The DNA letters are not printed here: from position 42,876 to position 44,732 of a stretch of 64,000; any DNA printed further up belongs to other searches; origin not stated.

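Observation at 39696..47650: ACP / AMP-ligase / AsnB-amidotransferase / NadE-like / ATP-grasp module inside the EPS locus implies acyl or amido decoration of the polysaccharide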

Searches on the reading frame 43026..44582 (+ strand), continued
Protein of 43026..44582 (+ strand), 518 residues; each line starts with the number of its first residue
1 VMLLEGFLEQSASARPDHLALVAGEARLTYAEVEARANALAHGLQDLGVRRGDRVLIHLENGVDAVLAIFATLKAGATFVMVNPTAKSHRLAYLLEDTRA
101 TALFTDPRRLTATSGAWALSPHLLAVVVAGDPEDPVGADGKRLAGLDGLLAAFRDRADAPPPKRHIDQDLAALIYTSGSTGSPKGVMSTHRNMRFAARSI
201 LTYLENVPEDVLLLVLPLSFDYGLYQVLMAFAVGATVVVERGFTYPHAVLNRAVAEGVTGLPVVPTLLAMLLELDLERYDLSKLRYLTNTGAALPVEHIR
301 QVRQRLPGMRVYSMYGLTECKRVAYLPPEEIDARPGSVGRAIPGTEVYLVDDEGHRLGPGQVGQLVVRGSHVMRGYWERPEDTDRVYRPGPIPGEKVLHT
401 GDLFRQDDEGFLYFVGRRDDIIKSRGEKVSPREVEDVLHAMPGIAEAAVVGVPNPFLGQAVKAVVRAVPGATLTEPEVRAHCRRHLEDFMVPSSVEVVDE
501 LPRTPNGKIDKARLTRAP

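Call 57: search_solved_structures(query=window:43026-44582:+, max_evalue=1e-60, show_alignments=1)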
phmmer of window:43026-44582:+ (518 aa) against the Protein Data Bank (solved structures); distinct sequences matched with E-value up to 1e-60: 10.
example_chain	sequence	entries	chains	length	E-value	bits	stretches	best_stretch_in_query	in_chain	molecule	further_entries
6mfy_A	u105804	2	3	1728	1e-105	357.5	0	159-514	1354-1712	Linear gramicidin synthase subunit A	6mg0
6mfz_A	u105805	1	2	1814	1.3e-105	357.1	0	159-514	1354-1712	Linear gramicidin synthase subunit A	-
9be3_A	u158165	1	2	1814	1.3e-105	357.1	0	159-514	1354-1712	Linear gramicidin synthase subunit A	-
9be4_A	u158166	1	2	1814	1.3e-105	357.1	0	159-514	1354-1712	Linear gramicidin synthase subunit A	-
9meh_A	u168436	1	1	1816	1.3e-105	357.1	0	159-514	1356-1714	Linear gramicidin synthase subunit A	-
8xjz_C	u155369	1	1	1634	2e-79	270.7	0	169-512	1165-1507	Peptide synthetase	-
3wvn_A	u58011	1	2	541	3.2e-78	266.7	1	5-516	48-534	Non-ribosomal peptide synthetase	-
3wv4_A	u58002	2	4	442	1.1e-65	225.3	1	5-417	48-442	Non-ribosomal peptide synthetase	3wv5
4fuq_A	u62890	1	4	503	2.7e-63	217.5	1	23-513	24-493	Malonyl CoA synthetase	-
4fut_A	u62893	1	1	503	2e-62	214.6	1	23-512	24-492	Malonyl CoA synthetase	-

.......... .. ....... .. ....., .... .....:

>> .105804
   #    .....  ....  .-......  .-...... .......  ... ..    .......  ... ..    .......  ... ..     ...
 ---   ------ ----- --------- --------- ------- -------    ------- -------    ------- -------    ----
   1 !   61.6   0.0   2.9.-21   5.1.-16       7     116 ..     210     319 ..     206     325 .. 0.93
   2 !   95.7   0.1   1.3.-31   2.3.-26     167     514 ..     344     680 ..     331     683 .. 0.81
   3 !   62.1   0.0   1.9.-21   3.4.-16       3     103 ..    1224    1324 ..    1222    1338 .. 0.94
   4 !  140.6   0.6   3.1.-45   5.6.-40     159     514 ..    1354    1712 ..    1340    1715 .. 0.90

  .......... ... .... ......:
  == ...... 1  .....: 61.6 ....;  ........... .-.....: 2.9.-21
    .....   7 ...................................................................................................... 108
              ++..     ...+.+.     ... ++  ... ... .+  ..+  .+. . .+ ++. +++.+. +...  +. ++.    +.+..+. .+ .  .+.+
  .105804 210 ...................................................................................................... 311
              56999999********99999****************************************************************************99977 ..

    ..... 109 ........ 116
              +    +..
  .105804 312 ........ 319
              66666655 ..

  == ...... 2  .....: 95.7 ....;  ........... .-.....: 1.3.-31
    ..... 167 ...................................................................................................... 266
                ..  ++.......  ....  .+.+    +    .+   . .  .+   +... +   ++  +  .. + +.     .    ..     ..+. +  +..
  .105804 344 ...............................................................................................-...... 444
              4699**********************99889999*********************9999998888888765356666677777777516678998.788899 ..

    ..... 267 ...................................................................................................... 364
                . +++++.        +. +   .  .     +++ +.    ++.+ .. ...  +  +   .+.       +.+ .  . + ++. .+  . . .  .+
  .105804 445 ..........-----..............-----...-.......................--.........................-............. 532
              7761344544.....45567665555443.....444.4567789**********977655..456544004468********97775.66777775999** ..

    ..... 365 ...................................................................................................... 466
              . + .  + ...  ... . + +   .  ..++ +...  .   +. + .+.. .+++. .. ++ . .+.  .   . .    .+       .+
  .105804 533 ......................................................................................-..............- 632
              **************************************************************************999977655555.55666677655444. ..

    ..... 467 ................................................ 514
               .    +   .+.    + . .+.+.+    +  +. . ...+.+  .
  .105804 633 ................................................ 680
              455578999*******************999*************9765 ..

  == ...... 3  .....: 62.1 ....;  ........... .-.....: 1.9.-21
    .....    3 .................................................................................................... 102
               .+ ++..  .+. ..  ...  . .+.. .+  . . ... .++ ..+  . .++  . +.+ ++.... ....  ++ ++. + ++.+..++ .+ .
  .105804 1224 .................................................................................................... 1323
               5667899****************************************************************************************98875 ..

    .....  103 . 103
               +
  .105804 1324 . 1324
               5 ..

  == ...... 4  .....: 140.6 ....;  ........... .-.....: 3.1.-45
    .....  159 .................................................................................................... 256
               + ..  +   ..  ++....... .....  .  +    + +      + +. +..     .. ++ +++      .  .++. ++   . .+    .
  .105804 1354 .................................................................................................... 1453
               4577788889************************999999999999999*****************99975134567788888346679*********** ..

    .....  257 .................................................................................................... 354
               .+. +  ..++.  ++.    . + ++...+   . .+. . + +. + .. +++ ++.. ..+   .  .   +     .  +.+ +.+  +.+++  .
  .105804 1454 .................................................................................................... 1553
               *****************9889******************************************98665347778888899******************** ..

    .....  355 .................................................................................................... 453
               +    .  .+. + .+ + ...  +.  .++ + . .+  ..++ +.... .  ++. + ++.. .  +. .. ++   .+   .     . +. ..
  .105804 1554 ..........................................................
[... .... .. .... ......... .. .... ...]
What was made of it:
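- Tried and rejected: It is the sum of matches to two A-domains, and the best single domain scores only 141 bits (call 57).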

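Call 68: search_protein_families(library=ncbifam, proteins=[L001:7788-9770:+, L001:17725-19656:+, L001:10001-11563:+], max_evalue=1e-20)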
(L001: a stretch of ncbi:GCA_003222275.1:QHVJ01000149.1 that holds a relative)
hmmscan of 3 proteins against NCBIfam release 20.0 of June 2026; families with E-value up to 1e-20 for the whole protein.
L001:7788-9770:+ (660 aa): 5 families
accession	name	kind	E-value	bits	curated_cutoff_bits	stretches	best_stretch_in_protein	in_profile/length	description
TIGR01536.1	asn_synth_AEB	equivalog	4.3e-157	524.2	267.1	1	2-567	1-517/517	asparagine synthase (glutamine-hydrolyzing)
TIGR03108.1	eps_aminotran_1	hypoth_equivalog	7e-138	461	816.9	1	1-615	1-608/628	XrtA/PEP-CTERM system amidotransferase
TIGR03104.1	trio_amidotrans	equivalog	6.2e-118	394.6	570.1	1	1-382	1-384/589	N-acetylglutaminylglutamine amidotransferase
NF006949.0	PRK09431.1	equivalog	2.5e-97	326.7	499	2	1-166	1-167/554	asparagine synthase B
NF033535.1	lass_lactam_cya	exception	1.4e-82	278.3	525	1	1-375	1-376/668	lasso peptide isopeptide bond-forming cyclase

L001:17725-19656:+ (643 aa): 6 families
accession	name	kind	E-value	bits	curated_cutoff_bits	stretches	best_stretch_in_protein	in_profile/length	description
TIGR03108.1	eps_aminotran_1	hypoth_equivalog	2.7e-197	657.3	816.9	1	1-609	1-624/628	XrtA/PEP-CTERM system amidotransferase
TIGR01536.1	asn_synth_AEB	equivalog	5.6e-164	546.9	267.1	1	2-548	1-517/517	asparagine synthase (glutamine-hydrolyzing)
TIGR03104.1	trio_amidotrans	equivalog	8.7e-143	476.6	570.1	2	1-373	1-383/589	N-acetylglutaminylglutamine amidotransferase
NF006949.0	PRK09431.1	equivalog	1.2e-102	344.3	499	2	1-167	1-168/554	asparagine synthase B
NF033535.1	lass_lactam_cya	exception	2.7e-84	284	525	1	1-385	1-395/668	lasso peptide isopeptide bond-forming cyclase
NF033561.1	macrolact_Ik_Al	subfamily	5.1e-28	98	300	1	123-368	82-332/561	albusnodin/ikarugamycin family macrolactam cyclase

L001:10001-11563:+ (520 aa): 92 families (the best 25 are shown)
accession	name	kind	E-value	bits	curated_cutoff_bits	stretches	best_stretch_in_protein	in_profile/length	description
TIGR03098.1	ligase_PEP_1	hypoth_equivalog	7.5e-152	506.4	592.35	1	3-513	2-515/517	acyl-CoA ligase (AMP-forming), exosortase A system-associated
NF004837.0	PRK06187.1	subfamily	6.4e-124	414.1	476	1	2-517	9-523/531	long-chain-fatty-acid--CoA ligase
NF006182.0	PRK08316.1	subfamily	4.7e-112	375.1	663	1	3-514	13-515/523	fatty acyl-CoA synthetase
NF005801.1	PRK07656.1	equivalog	2.8e-93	313.3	657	1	4-512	4-499/500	FadD3 family acyl-CoA ligase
NF006181.0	PRK08314.1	subfamily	6.5e-88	295.4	705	1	5-515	28-553/563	long-chain-fatty-acid--CoA ligase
NF009233.0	PRK12583.1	subfamily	9.9e-87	291.6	832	1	3-512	20-546/558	fatty acid CoA ligase family protein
TIGR01733.1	AA-adenyl-dom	subfamily_domain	1.2e-86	291.1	317.4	1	28-447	1-409/409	amino acid adenylation domain-containing protein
NF005702.0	PRK07514.1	subfamily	8.8e-85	285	558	1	24-512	27-496/506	malonyl-CoA synthase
NF005863.0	PRK07798.1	subfamily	7.1e-84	282.3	543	1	4-510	7-525/540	acyl-CoA synthetase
NF004797.0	PRK06145.1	equivalog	4.4e-83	279.3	850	1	8-513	9-492/499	acyl-CoA synthetase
NF004808.0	PRK06155.1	equivalog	9.9e-83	278.2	722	1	4-513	24-519/542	ATP-dependent acyl-CoA ligase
NF052580.1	Str24CoAsynCasG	equivalog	7.3e-79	265.5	750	1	3-513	43-547/548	steroid-24-oyl-CoA synthetase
NF005714.0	PRK07529.1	subfamily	6.9e-77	259.2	632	1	9-516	46-576/640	acyl-CoA synthetase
NF004114.0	PRK05605.1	equivalog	8.3e-77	258.8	766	1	162-513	217-566/575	long-chain-fatty-acid--CoA ligase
NF005220.0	PRK06710.1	equivalog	3e-76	256.7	1116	1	166-512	206-549/563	long-chain-fatty-acid--CoA ligase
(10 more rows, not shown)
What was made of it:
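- L001 has a second AsnB that is much closer to TIGR03108 (657) than its cassette AsnB (461) (call 68).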
